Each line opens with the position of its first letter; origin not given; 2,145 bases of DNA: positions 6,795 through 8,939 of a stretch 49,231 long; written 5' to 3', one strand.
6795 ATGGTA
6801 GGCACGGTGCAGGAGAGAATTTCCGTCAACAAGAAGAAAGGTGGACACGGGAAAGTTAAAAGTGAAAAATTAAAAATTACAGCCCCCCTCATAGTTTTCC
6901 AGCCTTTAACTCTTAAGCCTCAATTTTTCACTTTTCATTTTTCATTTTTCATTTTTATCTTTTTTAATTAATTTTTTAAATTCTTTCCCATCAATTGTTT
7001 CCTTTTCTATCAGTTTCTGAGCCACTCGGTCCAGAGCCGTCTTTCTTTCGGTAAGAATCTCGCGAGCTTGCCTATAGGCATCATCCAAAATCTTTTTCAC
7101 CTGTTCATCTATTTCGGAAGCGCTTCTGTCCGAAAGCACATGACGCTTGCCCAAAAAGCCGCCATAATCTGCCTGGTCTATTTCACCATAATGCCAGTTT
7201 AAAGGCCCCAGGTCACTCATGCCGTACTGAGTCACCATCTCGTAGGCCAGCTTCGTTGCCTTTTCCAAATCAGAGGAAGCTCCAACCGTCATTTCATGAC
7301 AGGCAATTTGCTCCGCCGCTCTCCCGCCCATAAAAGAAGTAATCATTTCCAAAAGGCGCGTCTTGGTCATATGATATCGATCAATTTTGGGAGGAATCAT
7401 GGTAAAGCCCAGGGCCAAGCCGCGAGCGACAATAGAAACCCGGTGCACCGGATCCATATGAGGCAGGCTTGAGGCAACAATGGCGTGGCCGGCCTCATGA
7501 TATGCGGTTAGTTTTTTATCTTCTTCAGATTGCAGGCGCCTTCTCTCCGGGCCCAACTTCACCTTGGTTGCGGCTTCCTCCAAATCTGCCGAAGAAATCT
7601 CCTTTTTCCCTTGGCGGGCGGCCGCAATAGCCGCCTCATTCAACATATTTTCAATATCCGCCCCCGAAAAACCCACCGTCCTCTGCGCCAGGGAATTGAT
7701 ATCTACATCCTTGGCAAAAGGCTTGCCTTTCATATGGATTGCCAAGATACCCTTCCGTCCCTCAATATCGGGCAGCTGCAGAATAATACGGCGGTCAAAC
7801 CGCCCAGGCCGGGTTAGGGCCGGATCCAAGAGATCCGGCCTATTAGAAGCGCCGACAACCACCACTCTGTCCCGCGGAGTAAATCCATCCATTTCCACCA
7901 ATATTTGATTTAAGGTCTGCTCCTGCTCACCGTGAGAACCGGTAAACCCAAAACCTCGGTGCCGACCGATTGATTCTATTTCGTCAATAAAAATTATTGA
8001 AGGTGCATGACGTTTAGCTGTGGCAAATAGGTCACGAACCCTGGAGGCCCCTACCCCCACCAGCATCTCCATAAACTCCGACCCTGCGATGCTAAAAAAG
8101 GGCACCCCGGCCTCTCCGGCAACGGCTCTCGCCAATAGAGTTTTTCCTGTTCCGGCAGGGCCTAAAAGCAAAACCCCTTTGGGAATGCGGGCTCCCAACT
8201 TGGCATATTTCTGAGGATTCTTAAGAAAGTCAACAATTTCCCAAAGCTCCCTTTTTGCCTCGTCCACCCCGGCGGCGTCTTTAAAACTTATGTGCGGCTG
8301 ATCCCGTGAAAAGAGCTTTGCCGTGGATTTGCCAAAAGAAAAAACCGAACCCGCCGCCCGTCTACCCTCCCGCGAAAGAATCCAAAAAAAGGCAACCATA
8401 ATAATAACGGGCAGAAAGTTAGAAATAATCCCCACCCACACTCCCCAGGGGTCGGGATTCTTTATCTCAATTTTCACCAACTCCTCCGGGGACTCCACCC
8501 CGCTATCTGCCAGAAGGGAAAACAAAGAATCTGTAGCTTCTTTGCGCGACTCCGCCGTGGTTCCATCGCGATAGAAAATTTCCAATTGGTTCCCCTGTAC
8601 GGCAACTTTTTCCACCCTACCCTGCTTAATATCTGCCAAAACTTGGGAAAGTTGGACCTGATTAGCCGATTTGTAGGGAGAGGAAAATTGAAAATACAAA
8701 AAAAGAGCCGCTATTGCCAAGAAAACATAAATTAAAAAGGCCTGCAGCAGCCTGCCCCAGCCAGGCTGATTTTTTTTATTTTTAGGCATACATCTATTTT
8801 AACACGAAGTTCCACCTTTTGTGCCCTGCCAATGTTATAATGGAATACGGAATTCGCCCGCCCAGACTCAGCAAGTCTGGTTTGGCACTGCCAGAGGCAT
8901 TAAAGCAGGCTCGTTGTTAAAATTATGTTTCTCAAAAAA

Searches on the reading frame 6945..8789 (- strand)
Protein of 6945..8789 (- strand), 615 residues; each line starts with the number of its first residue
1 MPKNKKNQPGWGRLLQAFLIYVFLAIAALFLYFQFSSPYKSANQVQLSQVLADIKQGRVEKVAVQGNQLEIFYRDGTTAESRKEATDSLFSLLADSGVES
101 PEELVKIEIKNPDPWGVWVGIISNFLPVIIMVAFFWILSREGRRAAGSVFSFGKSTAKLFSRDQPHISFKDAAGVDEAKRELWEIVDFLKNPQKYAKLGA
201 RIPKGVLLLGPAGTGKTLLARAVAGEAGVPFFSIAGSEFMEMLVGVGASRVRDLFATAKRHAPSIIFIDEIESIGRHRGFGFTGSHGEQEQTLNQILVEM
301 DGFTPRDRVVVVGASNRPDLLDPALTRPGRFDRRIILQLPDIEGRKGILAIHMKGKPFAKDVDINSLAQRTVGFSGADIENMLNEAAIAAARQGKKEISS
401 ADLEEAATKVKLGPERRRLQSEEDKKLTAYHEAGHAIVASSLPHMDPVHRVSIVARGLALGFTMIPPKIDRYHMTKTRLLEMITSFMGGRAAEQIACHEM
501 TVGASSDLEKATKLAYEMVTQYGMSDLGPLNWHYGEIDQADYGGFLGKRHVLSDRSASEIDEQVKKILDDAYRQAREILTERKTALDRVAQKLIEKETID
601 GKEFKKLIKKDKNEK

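Call 102: search_protein_families(library=pfam, proteins=[window:6945-8789:-], max_evalue=0.001)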
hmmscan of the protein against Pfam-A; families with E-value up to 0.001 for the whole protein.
window:6945-8789:- (615 aa): 7 families
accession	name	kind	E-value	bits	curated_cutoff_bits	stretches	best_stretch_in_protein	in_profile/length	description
PF01434.24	Peptidase_M41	-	6e-62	209.4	29.9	1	419-607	2-191/191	Peptidase family M41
PF00004.35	AAA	-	6.2e-43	146.8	21.2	1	206-338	1-130/131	ATPase family associated with various cellular activities (AAA)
PF17862.7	AAA_lid_3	-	3.4e-15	55.7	27.2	1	361-405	1-45/45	AAA+ lid domain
PF06480.20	FtsH_ext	-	8.8e-09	36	25.5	1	19-99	2-97/103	FtsH Extracellular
PF07728.20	AAA_5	-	3.8e-06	27.4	22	1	205-283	1-86/139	AAA domain (dynein-related subfamily)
PF06068.19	TIP49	-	4.5e-05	23.2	23.8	1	204-240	51-89/347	TIP49 P-loop domain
PF13191.12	AAA_16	-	0.00045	21.2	32.6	0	203-226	24-47/167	AAA ATPase domain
